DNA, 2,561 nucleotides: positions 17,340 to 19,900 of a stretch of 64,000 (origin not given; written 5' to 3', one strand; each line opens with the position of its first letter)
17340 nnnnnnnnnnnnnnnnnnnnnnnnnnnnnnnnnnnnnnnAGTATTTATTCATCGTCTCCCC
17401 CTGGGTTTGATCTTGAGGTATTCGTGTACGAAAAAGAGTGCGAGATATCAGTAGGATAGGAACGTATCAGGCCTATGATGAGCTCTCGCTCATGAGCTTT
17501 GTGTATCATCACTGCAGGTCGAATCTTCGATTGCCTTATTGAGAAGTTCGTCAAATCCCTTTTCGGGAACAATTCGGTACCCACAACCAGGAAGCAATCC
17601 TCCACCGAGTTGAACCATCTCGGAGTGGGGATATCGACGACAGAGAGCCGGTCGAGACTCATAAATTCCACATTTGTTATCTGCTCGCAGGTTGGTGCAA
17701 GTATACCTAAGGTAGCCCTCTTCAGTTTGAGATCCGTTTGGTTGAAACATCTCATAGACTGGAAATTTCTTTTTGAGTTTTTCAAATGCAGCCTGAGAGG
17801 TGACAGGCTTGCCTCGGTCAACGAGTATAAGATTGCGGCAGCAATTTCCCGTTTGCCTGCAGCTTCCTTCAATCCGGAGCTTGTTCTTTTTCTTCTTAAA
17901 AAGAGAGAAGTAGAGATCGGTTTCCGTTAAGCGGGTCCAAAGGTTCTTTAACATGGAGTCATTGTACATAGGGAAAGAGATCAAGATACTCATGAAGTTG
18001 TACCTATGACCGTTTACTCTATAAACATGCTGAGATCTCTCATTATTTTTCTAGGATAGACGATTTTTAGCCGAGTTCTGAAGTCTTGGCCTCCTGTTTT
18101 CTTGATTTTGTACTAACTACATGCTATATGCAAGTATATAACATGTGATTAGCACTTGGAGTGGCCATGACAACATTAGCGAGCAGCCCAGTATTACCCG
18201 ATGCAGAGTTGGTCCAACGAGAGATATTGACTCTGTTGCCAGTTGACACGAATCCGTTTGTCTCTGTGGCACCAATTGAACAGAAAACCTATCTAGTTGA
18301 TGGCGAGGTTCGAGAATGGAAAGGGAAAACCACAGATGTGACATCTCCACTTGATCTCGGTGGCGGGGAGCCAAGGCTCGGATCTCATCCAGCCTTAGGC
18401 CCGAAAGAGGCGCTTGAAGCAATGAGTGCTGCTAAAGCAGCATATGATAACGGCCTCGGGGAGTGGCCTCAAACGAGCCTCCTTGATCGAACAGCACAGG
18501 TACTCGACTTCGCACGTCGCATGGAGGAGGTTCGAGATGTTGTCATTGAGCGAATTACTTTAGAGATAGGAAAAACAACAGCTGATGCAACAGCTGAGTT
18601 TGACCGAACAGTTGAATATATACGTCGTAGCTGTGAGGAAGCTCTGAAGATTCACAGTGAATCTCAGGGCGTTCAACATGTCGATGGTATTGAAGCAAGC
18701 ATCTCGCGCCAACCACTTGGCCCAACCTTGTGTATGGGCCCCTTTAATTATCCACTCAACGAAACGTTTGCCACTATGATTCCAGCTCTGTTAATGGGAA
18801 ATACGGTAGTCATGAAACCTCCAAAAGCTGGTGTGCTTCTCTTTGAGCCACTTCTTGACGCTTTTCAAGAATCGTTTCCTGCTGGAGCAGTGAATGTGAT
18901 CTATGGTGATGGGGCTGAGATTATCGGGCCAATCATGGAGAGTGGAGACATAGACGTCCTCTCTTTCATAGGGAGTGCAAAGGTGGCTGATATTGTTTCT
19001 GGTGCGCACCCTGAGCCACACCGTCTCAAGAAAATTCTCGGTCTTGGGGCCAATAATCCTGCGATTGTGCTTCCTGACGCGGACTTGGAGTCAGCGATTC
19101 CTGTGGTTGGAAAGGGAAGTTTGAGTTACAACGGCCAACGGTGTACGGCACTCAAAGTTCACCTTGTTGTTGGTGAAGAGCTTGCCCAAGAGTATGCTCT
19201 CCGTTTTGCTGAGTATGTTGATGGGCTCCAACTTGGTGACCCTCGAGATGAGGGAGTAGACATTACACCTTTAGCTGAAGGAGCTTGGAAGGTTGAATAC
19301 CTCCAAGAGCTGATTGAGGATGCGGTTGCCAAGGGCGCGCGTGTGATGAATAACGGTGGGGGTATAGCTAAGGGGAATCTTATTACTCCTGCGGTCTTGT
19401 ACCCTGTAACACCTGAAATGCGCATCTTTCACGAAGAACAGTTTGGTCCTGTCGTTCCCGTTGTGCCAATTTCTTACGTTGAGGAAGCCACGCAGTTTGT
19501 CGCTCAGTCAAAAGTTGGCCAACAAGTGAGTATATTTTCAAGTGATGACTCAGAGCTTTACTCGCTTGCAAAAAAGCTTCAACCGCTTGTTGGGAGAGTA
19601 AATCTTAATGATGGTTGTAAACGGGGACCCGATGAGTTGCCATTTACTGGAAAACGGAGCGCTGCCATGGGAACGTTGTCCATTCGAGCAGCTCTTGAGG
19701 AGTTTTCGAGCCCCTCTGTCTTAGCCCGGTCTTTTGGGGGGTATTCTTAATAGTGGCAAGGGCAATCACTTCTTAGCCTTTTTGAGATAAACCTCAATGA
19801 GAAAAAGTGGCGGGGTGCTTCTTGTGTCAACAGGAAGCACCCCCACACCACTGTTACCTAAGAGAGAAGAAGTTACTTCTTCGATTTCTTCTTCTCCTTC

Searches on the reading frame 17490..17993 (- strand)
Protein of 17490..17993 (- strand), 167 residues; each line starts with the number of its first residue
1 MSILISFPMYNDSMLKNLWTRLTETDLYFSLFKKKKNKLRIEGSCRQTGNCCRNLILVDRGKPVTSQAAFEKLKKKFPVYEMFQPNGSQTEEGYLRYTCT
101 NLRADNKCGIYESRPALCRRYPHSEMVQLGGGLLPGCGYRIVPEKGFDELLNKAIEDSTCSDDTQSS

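Call 49: search_protein_families(library=pfam, proteins=[window:17490-17993:-], max_evalue=0.001)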
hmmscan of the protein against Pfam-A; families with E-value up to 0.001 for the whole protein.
window:17490-17993:- (167 aa): 1 family
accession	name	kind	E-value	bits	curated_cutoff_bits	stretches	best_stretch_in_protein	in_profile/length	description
PF03692.20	CxxCxxCC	-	6.6e-08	33.6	23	1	45-125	2-73/85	Putative zinc- or iron-chelating domain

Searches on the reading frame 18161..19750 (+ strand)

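Call 49: search_protein_families(library=pfam, proteins=[window:18161-19750:+], max_evalue=0.001)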
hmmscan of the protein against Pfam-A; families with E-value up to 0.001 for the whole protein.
window:18161-19750:+ (529 aa): 1 family
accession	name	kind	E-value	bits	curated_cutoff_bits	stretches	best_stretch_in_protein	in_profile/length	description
PF00171.27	Aldedh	-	4e-96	322.8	23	1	72-517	19-457/461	Aldehyde dehydrogenase family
